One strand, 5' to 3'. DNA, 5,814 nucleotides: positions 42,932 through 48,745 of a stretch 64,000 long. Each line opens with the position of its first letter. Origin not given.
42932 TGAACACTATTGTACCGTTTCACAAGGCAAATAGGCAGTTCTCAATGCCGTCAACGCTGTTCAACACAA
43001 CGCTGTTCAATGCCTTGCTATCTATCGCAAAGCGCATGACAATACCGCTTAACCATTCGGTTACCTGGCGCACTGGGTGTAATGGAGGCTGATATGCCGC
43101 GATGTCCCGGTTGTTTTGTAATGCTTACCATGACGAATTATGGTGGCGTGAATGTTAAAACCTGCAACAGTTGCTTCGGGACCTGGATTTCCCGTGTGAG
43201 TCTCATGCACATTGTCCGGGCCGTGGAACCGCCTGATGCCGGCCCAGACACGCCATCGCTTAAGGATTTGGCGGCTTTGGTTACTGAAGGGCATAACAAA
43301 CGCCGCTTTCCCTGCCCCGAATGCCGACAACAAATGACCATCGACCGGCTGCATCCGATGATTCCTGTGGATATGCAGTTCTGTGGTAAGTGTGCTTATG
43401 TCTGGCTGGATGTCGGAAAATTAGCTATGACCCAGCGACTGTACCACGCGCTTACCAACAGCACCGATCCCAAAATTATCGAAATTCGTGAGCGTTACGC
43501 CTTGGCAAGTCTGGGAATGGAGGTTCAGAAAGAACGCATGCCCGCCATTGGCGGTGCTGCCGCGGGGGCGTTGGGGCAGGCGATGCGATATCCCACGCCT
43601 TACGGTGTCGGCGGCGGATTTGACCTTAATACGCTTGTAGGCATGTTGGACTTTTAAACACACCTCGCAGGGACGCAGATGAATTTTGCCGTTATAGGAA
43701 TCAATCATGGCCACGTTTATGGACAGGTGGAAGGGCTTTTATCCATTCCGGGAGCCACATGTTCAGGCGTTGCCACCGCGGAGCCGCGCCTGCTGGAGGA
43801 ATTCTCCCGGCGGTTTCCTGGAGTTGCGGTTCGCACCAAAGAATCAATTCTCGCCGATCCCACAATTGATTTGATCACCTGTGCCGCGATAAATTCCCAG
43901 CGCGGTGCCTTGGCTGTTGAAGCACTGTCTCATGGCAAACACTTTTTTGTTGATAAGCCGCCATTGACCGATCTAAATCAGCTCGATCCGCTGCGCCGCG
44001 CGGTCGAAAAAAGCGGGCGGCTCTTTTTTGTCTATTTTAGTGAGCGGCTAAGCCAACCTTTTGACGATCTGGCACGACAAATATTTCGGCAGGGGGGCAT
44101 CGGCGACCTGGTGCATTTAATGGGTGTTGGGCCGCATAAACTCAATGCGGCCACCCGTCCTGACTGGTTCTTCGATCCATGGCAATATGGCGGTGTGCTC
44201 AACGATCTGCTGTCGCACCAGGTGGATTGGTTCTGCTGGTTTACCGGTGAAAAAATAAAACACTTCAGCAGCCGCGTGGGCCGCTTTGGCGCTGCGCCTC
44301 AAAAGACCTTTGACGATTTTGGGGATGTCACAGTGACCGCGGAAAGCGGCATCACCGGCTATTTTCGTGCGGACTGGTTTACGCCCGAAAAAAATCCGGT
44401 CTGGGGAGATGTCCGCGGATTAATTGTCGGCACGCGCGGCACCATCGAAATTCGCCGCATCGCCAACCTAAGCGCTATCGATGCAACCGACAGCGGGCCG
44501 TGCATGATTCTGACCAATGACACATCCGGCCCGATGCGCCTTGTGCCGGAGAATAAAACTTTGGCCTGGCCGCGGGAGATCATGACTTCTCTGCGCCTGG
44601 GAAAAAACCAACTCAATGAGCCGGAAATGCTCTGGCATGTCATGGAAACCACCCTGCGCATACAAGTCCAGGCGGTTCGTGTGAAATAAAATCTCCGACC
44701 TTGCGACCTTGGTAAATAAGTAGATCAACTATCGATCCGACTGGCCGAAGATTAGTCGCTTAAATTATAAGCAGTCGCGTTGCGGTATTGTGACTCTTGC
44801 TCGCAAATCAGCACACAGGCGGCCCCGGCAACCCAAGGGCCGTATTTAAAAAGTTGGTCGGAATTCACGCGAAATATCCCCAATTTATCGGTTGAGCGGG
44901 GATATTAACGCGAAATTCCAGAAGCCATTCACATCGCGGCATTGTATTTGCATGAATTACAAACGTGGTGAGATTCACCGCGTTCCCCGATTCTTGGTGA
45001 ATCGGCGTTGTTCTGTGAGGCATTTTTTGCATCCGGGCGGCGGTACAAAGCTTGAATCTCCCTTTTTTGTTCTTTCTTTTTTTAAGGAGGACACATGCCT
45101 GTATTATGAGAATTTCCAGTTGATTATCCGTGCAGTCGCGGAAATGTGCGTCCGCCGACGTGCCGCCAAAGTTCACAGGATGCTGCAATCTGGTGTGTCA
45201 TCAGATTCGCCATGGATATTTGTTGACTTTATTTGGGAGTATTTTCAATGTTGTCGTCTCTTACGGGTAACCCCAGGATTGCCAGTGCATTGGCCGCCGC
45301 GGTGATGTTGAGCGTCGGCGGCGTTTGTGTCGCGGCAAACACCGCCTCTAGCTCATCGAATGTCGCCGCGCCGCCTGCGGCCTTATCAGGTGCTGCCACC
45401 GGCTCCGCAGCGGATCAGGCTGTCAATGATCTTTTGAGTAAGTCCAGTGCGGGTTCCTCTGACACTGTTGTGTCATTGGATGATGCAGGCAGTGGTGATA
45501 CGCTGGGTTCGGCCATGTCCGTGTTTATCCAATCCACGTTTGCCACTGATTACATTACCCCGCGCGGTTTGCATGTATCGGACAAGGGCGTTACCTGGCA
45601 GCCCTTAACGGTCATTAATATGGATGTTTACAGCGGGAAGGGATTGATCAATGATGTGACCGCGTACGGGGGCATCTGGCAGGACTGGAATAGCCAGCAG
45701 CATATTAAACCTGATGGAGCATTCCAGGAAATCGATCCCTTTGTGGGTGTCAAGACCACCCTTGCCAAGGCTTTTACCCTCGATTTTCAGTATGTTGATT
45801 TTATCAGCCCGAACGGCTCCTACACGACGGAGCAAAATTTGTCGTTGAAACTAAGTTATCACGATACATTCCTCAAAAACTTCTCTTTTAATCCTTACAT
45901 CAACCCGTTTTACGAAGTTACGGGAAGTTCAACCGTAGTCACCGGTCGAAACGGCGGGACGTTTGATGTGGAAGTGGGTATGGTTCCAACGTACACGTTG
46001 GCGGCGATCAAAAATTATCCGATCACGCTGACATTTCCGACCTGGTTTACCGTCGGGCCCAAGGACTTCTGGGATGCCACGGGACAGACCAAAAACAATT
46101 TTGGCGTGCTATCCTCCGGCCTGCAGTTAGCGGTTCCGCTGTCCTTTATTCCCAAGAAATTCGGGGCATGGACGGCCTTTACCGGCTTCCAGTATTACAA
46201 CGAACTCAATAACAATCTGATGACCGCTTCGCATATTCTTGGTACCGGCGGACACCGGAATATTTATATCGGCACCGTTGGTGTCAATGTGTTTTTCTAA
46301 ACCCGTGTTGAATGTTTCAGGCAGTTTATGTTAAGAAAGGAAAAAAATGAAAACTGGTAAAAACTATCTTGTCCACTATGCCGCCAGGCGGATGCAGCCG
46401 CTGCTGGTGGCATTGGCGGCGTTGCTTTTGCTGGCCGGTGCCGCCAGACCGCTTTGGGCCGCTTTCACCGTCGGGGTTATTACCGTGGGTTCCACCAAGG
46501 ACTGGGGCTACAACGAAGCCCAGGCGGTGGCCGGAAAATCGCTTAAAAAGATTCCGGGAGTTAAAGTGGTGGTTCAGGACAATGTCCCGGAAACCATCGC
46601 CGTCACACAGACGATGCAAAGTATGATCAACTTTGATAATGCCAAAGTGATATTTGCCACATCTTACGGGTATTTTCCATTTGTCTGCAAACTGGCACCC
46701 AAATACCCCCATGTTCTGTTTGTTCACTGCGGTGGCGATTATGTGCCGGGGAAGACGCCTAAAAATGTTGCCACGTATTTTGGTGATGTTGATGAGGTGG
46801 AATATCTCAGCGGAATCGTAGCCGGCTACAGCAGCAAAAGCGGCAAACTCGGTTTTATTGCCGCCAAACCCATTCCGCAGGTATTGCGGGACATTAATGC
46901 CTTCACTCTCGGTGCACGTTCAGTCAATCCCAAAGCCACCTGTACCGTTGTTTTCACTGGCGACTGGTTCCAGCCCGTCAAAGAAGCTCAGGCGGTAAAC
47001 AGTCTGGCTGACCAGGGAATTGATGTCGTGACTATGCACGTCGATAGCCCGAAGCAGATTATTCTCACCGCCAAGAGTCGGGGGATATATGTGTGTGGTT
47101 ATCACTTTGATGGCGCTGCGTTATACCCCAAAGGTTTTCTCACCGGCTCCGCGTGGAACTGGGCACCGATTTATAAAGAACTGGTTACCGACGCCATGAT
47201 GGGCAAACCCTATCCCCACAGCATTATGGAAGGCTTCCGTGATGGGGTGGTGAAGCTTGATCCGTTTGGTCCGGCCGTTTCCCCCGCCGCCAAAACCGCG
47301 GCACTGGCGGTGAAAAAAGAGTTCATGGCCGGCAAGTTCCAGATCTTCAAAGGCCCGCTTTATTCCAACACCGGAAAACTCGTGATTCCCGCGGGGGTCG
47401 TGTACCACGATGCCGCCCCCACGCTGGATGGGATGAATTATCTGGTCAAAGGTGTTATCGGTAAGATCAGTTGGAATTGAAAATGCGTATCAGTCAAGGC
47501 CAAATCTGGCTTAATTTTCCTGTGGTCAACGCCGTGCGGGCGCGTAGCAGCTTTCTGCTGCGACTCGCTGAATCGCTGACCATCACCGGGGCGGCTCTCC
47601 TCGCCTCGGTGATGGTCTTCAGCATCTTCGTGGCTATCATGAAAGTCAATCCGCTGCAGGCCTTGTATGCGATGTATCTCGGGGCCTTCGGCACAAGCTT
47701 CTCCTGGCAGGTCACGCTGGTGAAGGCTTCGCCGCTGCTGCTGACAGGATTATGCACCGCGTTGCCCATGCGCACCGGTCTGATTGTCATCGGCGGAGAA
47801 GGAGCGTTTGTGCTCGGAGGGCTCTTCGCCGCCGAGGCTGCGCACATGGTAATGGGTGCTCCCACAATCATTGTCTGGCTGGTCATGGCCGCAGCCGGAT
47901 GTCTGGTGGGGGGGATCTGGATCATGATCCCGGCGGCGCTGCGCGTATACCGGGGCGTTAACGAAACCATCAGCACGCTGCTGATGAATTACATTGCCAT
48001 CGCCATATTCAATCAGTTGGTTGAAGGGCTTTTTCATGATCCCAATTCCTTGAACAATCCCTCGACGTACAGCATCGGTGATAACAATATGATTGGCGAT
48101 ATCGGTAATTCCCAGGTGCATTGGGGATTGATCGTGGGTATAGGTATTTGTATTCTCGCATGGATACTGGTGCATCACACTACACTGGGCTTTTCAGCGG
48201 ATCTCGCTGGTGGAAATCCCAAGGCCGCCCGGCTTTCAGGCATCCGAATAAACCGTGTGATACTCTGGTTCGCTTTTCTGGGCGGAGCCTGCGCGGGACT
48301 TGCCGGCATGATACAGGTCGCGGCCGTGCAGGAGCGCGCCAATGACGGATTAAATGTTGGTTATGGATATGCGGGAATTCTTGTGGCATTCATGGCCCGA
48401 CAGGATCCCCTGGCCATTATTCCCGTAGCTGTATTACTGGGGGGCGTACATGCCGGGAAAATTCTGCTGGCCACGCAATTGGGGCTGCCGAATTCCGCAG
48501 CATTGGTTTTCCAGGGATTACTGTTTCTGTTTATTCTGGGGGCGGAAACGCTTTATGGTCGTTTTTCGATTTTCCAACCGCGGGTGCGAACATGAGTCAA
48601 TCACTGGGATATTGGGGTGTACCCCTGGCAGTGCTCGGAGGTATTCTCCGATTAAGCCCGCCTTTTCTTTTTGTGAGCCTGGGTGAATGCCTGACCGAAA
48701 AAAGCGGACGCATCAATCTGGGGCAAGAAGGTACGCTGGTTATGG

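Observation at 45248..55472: Eleven-gene operon for a porin, BMP-type ABC importer, three isochorismatase-like cysteine hydrolases, a cupin and allophanate hydrolase: a candidate biuret/triuret-type ureido-nitrogen catabolic system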

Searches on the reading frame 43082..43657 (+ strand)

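Call 37: search_protein_families(library=pfam, proteins=[window:43082-43657:+], max_evalue=0.01)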
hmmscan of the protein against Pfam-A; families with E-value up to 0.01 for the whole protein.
window:43082-43657:+ (191 aa): 2 families
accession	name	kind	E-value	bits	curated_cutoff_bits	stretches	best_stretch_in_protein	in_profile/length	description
PF13453.11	Zn_ribbon_TFIIB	-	3e-10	39.8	22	1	7-46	1-40/41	Transcription factor zinc-finger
PF24441.1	DUF7560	-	0.0097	16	27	0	75-88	5-18/44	Family of unknown function (DUF7560)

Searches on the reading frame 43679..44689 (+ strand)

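Call 75: search_protein_families(library=ncbifam, proteins=[window:43679-44689:+], max_evalue=1)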
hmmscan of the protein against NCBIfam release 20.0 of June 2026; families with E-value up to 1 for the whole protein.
window:43679-44689:+ (336 aa): 7 families
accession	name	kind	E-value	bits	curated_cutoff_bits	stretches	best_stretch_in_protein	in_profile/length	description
TIGR04380.1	myo_inos_iolG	equivalog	8.2e-13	47.9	355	1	23-260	24-254/330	inositol 2-dehydrogenase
NF008607.0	PRK11579.1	subfamily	1e-11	44.4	330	1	45-184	46-184/346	oxidoreductase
NF040723.1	UDP-GlcNAcDh_Arch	equivalog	3e-11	43.4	450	1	5-240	10-224/302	UDP-N-acetylglucosamine 3-dehydrogenase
NF052479.1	LevoglcsnDh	equivalog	2.3e-09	36.4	650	1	55-198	66-210/386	levoglucosan dehydrogenase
NF058563.1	BT_2159_fam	equivalog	0.00054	19.1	650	1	51-147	51-146/350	disaccharide 3-dehydrogenase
NF007574.0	PRK10206.1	equivalog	0.007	15.4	352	1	54-171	57-174/345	oxidoreductase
NF052679.1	InsChiInosDhIolG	equivalog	0.012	14.6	540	1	54-262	58-254/343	bifunctional inositol 2-dehydrogenase/D-chiro-inositol 1-dehydrogenase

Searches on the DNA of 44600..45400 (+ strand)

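Call 56: search_rna_families(source=window, start=44600, end=45400, threshold=evalue, max_evalue=10)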
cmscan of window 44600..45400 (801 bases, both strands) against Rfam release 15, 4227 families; matches with E-value up to 10: 3.
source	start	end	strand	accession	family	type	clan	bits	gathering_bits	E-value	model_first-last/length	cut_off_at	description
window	44860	44919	-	RF00785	mir-90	Gene; miRNA;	-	18.8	68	0.58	11-74/84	no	mir-90 microRNA precursor family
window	45209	45271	-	RF02905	sRNA41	Gene; sRNA;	-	16.2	45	9.8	1-113/113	no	Archaeal Small RNA 41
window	44921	44950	-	RF02470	Ms_IGR-8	Gene; sRNA;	-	12.6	44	6.8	1-63/63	no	Mycobacterium sRNA Ms_IGR-8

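Call 87: build_rna_model(alignment_id=A6)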
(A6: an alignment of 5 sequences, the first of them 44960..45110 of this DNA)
Model R1 built from alignment A6 (5 sequences, 156 columns); structure: RNAalifold consensus.
model positions 151; base pairs 43; branch points 2; effective number of sequences 1.47; information 0.59 bits per position. Calibrated on 0.2 Mb of random sequence (short: E-values are rough).
structure used (alignment columns):
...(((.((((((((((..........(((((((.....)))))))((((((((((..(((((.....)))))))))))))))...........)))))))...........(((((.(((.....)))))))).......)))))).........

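Call 88: search_with_rna_model(model_id=R1, sources=[window, L003, L005, L004, L006, L088, L089, L090, L011, L020, L023, L031, L039, L040, L042, L043, L047, L049, L051, L057, L064, L067, L072, L073, L076, L079, L085, L009, L012, L028, L041, L048, L075, L016, L017, L045, L056, L060, L087, L078], max_evalue=1)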
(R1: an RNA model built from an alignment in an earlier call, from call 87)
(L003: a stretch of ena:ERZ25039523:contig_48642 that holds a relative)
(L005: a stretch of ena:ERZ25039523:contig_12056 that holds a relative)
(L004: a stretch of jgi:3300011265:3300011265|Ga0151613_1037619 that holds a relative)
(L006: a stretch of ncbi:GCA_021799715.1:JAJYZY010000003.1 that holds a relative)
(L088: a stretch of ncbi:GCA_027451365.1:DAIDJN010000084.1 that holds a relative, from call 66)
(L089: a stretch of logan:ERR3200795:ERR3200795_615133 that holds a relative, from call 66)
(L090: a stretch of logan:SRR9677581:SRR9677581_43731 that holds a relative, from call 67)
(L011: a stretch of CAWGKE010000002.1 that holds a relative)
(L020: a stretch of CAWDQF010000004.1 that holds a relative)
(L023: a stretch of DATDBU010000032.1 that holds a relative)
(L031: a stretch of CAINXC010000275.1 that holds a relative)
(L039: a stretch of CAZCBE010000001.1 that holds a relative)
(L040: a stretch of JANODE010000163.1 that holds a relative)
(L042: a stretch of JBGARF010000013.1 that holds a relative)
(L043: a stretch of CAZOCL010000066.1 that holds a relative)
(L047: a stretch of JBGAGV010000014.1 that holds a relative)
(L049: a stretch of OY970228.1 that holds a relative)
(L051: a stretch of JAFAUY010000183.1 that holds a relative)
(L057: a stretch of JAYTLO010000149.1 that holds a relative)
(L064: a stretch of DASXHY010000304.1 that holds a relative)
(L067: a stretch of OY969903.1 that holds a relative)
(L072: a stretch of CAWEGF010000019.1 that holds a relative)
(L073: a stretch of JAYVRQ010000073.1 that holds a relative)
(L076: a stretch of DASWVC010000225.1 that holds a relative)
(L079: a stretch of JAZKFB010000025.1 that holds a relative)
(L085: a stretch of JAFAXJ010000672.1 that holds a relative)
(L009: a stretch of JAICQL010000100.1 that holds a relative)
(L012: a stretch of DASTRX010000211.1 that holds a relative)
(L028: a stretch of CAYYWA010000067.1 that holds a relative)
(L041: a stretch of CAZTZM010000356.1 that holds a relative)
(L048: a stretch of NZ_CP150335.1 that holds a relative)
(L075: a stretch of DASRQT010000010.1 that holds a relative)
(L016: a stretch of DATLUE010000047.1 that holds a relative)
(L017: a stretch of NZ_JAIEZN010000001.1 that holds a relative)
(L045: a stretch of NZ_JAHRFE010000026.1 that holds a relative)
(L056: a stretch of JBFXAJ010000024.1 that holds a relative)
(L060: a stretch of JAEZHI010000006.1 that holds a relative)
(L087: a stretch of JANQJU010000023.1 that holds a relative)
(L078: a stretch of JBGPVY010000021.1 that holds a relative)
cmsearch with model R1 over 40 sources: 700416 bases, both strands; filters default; matches with E-value up to 1: 7.
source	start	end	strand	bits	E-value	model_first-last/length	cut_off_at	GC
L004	5449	5599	+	161.6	1.4e-44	1-151/151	no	0.44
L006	5171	5320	+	158.3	1.3e-43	1-151/151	no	0.43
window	44962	45110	+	147.3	2.2e-40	1-151/151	no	0.46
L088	9714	9865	+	139.8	3.7e-38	1-151/151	no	0.44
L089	1627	1778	+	139.8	3.7e-38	1-151/151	no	0.44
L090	789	940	+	139.4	4.9e-38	1-151/151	no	0.47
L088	7585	7655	-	13.8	0.49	1-151/151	no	0.48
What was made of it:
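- Tried and rejected: A covariance model built from five sequences recovered only those lineages among 40 sources (call 88).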

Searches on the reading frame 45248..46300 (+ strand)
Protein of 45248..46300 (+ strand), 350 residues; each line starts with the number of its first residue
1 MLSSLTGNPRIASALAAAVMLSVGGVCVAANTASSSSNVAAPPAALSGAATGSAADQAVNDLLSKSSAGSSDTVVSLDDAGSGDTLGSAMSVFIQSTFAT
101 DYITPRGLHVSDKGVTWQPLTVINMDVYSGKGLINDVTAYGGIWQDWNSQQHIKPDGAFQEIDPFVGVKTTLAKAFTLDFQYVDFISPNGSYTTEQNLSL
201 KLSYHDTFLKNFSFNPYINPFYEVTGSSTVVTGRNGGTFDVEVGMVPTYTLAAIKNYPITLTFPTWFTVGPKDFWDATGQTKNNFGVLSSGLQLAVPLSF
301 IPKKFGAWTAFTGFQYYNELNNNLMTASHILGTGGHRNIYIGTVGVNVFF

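Call 4: search_protein_families(library=pfam, proteins=[window:45248-46300:+], max_evalue=0.01)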
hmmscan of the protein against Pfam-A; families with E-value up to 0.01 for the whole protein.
window:45248-46300:+ (350 aa): 0 families

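Call 5: search_protein_families(library=ncbifam, proteins=[window:45248-46300:+], max_evalue=0.01)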
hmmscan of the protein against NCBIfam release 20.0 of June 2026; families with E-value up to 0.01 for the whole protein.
window:45248-46300:+ (350 aa): 0 families
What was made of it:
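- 45248..46300 (+): Outer-membrane beta-barrel channel (350 aa): signal peptide, disordered Ala/Ser/Gly-rich linker (residues 26-86), barrel of roughly a dozen or more strands, C-terminal Phe. No Pfam or NCBIfam hit (calls 4, 5).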

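Call 49: find_homologous_proteins(query=window:45248-46300:+, max_evalue=0.0001)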
Query window:45248-46300:+ (350 aa): 58 proteins with E <= 0.0001 among 7376 candidates.
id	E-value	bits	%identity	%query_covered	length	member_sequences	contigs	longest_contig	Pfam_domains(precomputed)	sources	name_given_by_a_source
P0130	1.3e-229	779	100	100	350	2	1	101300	-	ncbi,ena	-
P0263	4.2e-208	709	91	100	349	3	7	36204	-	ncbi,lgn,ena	-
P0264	1.4e-194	664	84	99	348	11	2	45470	-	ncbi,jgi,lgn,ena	jgi:hypothetical protein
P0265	6.5e-157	540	73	96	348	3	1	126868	-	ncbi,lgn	-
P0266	5.4e-152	524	69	100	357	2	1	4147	-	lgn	-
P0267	4.4e-69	251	48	72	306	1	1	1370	-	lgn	-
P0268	3.4e-65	239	43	80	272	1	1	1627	-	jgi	jgi:hypothetical protein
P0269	2.2e-64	236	48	76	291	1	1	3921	-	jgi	jgi:hypothetical protein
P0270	1.8e-63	233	47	70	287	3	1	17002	-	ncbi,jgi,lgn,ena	jgi:hypothetical protein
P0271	1.3e-60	224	42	76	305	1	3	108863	-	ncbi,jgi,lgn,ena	jgi:hypothetical protein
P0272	1.2e-56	211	43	74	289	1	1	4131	-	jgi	jgi:hypothetical protein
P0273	4.9e-55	205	42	74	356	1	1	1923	-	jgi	jgi:hypothetical protein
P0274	1.4e-54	204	44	74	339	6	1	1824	-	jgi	jgi:hypothetical protein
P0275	1.0e-53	201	44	74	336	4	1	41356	-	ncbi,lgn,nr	ncbi:MAG: hypothetical protein JWN40_4800 [Phycisphaerales bacterium]|nr:hypothetical protein [Phyci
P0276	2.2e-53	200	40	74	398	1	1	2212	-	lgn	-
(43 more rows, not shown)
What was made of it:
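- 45248..46300 (+): The 58 homologues are all 'hypothetical'; the named ones are Phycisphaerae, Tepidisphaeraceae or Humisphaera (call 49).
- Closest known: Small monomeric outer-membrane channels. Different: The family is restricted to PVC bacteria (call 49).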

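Call 66: find_encoding_contigs(protein=P0265, flank=10000, max_places=2)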
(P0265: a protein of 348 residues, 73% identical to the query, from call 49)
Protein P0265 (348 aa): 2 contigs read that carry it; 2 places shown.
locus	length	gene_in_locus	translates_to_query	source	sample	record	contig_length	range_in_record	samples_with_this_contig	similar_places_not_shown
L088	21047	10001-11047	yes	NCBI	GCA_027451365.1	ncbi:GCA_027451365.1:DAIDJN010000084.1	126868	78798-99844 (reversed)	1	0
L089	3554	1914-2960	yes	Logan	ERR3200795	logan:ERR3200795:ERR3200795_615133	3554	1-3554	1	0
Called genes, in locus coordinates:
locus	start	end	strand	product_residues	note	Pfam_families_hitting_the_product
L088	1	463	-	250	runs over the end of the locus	PF00547:Urease_gamma, PF00699:Urease_beta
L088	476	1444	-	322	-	PF01774:UreD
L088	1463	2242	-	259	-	PF00005:ABC_tran, PF13304:AAA_21 (faint)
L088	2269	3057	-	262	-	PF02463:SMC_N (faint), PF00005:ABC_tran, PF13304:AAA_21 (faint), PF12399:BCA_ABC_TP_C (weak)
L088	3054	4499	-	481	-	PF02653:BPD_transp_2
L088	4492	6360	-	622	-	PF03130:HEAT_PBS (faint), PF13646:HEAT_2 (faint), PF02653:BPD_transp_2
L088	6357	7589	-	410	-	PF13433:Peripla_BP_5, PF13458:Peripla_BP_6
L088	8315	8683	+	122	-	PF01730:UreF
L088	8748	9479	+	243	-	PF02492:cobW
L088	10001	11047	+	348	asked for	-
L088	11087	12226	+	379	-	PF02608:Bmp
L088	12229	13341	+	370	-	PF02653:BPD_transp_2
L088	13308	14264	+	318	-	PF02653:BPD_transp_2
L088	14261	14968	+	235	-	PF00857:Isochorismatase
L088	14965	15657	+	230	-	PF00857:Isochorismatase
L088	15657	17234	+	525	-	PF00005:ABC_tran, PF13304:AAA_21 (faint), PF00005:ABC_tran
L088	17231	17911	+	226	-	PF00857:Isochorismatase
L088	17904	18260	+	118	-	PF12973:Cupin_7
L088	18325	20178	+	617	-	PF01425:Amidase, PF21986:AH_C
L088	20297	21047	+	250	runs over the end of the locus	-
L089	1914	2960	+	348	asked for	-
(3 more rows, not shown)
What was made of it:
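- In L088 the operon sits beside urease and urea ABC transporter genes, which fits a nitrogen-scavenging role (call 66).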

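Call 67: find_encoding_contigs(protein=P0266, flank=10000, max_places=2)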
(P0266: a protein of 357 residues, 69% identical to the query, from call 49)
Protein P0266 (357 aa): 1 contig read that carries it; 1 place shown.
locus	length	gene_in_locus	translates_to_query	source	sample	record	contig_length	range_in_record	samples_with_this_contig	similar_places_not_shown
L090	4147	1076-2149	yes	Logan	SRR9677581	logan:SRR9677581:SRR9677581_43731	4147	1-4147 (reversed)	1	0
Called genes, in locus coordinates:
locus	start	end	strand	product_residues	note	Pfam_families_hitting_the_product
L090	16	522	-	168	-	-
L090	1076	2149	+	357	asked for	-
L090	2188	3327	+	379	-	PF02608:Bmp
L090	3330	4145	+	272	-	?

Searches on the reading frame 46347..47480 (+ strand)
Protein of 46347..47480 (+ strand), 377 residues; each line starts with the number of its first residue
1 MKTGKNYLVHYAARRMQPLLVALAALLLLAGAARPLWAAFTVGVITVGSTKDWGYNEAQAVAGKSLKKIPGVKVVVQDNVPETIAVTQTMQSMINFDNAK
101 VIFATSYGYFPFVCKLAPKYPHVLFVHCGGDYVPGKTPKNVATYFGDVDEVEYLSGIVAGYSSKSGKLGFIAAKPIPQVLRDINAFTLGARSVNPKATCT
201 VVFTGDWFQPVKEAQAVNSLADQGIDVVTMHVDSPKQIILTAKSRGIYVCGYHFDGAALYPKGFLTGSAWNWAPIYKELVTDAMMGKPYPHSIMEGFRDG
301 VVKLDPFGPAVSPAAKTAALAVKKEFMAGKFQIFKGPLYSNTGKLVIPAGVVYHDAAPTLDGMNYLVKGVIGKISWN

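Call 4: search_protein_families(library=pfam, proteins=[window:46347-47480:+], max_evalue=0.01)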
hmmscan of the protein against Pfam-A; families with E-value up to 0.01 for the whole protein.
window:46347-47480:+ (377 aa): 1 family
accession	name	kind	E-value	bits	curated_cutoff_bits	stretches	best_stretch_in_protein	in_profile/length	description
PF02608.20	Bmp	-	1.8e-38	132.7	24.1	1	41-306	3-271/301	ABC transporter substrate-binding protein PnrA-like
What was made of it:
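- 46347..47480 (+): BMP/PnrA-family periplasmic substrate-binding protein of the ABC importer. Pfam PF02608, E = 1.8e-38 (call 4).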

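Call 5: search_protein_families(library=ncbifam, proteins=[window:46347-47480:+], max_evalue=0.01)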
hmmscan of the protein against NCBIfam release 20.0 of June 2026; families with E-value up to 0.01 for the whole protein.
window:46347-47480:+ (377 aa): 1 family
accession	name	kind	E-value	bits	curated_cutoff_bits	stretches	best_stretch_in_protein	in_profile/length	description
NF047927.1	ABC_BMP_B6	equivalog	6.5e-12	45.3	400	1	42-333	5-299/314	putative B6 ABC transporter substrate-binding protein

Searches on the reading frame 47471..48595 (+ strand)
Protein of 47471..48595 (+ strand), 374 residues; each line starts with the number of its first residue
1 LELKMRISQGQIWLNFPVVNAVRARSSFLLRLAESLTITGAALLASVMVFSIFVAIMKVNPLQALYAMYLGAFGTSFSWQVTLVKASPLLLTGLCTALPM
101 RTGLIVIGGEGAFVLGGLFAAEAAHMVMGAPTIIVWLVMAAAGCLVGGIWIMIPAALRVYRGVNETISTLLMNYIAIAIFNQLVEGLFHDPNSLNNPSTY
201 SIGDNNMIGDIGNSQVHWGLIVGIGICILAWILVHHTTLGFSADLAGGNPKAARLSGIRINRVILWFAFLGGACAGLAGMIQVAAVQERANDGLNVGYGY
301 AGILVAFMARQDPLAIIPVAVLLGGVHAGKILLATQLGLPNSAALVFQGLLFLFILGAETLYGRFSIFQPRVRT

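Call 4: search_protein_families(library=pfam, proteins=[window:47471-48595:+], max_evalue=0.01)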
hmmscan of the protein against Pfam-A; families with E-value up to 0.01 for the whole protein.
window:47471-48595:+ (374 aa): 1 family
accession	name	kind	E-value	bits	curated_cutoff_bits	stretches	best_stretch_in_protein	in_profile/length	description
PF02653.21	BPD_transp_2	-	1.3e-31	110.2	26.8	1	82-356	5-269/269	Branched-chain amino acid transport system / permease component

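Call 5: search_protein_families(library=ncbifam, proteins=[window:47471-48595:+], max_evalue=0.01)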
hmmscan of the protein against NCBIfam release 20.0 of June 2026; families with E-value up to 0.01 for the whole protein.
window:47471-48595:+ (374 aa): 8 families
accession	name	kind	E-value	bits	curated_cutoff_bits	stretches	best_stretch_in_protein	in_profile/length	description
NF047929.1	ABC_B6_perm_2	equivalog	5.6e-48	163.8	400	1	42-361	9-328/337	putative B6 ABC transporter permease subunit 2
NF007014.0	PRK09478.1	equivalog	1.1e-07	31.5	386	1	130-292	103-259/336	galactose/methyl galactoside ABC transporter permease MglC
NF047928.1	ABC_B6_perm_1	equivalog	3.2e-07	29.8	465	1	82-367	17-297/311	putative B6 ABC transporter permease subunit 1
NF007067.0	PRK09512.1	equivalog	1e-06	28.2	398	1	120-288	84-244/321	ribose ABC transporter permease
NF040906.3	GguB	equivalog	1.1e-06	28.1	450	1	224-288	231-296/375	multiple monosaccharide ABC transporter permease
NF007252.0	PRK09699.1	equivalog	2.6e-05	23.7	396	1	113-292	87-251/326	D-allose ABC transporter permease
NF008441.0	PRK11285.1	equivalog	0.00085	18.5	378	1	133-285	105-247/333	L-arabinose ABC transporter permease AraH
NF011612.1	PRK15038.1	equivalog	0.0031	16.7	500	1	80-285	30-229/322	autoinducer 2 ABC transporter permease LsrD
